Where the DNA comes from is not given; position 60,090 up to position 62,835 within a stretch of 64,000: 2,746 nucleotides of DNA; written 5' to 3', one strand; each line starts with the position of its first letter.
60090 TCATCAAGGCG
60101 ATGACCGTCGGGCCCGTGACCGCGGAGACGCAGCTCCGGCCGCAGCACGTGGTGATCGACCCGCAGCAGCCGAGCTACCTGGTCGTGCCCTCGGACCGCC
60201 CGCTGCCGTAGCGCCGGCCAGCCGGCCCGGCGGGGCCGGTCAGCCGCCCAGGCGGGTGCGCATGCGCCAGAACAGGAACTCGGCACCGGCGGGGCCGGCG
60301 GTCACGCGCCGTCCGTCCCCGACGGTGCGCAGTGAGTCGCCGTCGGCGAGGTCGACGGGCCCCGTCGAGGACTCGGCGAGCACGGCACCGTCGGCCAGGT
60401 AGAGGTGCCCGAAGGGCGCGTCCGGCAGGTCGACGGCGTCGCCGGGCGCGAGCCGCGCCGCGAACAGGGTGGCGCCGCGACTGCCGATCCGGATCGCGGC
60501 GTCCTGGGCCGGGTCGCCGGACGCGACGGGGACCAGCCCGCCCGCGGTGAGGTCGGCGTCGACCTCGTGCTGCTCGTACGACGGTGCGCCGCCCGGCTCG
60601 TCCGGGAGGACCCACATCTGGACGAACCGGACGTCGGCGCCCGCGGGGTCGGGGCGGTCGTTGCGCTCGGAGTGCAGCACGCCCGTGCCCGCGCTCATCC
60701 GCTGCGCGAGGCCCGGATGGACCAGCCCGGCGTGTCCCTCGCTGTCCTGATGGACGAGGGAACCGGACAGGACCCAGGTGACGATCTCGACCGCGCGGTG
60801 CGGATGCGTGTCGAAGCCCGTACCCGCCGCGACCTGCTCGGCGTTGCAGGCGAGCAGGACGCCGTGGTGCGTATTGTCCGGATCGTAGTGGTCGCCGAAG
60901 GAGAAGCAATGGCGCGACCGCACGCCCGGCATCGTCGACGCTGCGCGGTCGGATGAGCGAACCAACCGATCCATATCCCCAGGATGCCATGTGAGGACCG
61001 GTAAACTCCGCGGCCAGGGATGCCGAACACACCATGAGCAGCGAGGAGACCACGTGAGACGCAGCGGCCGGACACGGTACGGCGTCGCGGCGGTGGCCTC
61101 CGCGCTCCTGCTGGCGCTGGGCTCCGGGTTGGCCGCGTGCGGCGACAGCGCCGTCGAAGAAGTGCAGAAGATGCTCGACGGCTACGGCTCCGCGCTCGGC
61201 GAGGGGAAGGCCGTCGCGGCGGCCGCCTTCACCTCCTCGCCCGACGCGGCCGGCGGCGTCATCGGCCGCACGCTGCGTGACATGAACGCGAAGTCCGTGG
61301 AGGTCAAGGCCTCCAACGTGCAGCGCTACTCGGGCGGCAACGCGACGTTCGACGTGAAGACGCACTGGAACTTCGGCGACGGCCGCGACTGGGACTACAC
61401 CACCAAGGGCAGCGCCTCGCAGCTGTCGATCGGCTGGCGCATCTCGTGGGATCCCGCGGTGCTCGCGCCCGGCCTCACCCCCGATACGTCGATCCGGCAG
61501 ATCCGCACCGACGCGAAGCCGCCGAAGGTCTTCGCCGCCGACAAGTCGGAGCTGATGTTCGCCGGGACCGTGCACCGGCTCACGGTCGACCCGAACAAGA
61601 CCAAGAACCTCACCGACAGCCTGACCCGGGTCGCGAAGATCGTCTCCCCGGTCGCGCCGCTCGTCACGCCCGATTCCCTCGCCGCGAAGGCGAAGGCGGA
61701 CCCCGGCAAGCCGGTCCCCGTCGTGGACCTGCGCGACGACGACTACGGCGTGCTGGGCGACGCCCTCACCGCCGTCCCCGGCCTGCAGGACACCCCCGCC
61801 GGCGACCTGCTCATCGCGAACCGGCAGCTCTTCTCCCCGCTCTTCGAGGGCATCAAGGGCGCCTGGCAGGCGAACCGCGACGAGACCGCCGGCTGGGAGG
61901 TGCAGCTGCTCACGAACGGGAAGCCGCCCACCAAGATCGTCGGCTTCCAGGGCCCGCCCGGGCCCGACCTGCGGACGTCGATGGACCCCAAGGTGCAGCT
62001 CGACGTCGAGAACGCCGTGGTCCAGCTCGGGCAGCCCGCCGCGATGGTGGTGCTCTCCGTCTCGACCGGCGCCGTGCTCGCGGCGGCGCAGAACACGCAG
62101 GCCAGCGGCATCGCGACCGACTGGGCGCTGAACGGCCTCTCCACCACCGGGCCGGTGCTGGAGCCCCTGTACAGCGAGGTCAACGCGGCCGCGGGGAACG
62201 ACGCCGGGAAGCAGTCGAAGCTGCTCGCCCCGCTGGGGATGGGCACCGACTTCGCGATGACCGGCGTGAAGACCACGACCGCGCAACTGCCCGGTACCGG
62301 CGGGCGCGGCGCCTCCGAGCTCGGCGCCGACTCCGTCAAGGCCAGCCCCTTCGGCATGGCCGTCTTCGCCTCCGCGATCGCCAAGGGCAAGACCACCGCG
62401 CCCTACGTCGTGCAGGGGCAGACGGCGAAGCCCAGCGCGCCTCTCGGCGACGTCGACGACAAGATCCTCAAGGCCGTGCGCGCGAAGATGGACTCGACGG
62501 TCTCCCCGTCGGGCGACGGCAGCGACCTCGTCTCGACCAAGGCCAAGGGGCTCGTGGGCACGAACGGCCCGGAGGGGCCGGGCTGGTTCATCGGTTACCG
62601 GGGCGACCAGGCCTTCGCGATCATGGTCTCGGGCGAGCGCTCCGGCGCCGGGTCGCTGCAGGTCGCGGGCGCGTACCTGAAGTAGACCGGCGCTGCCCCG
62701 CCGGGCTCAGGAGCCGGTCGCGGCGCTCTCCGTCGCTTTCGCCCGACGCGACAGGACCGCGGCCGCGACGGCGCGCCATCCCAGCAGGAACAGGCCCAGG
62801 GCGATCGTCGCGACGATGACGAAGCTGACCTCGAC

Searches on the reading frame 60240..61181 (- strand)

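Call 105: search_protein_families(library=pfam, proteins=[window:60240-61181:-], max_evalue=0.001)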
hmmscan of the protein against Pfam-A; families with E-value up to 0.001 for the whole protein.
window:60240-61181:- (313 aa): 1 family
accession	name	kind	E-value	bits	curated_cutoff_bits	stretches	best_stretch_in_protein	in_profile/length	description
PF02678.22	Pirin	-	4.2e-30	104.4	26.1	1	79-191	6-108/108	Pirin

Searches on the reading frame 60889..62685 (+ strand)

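Call 105: search_protein_families(library=pfam, proteins=[window:60889-62685:+], max_evalue=0.001)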
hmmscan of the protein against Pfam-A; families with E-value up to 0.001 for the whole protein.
window:60889-62685:+ (598 aa): 1 family
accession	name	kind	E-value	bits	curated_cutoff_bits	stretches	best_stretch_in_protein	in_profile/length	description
PF05223.17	MecA_N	-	1.9e-05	25.4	22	1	97-199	7-116/117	NTF2-like N-terminal transpeptidase domain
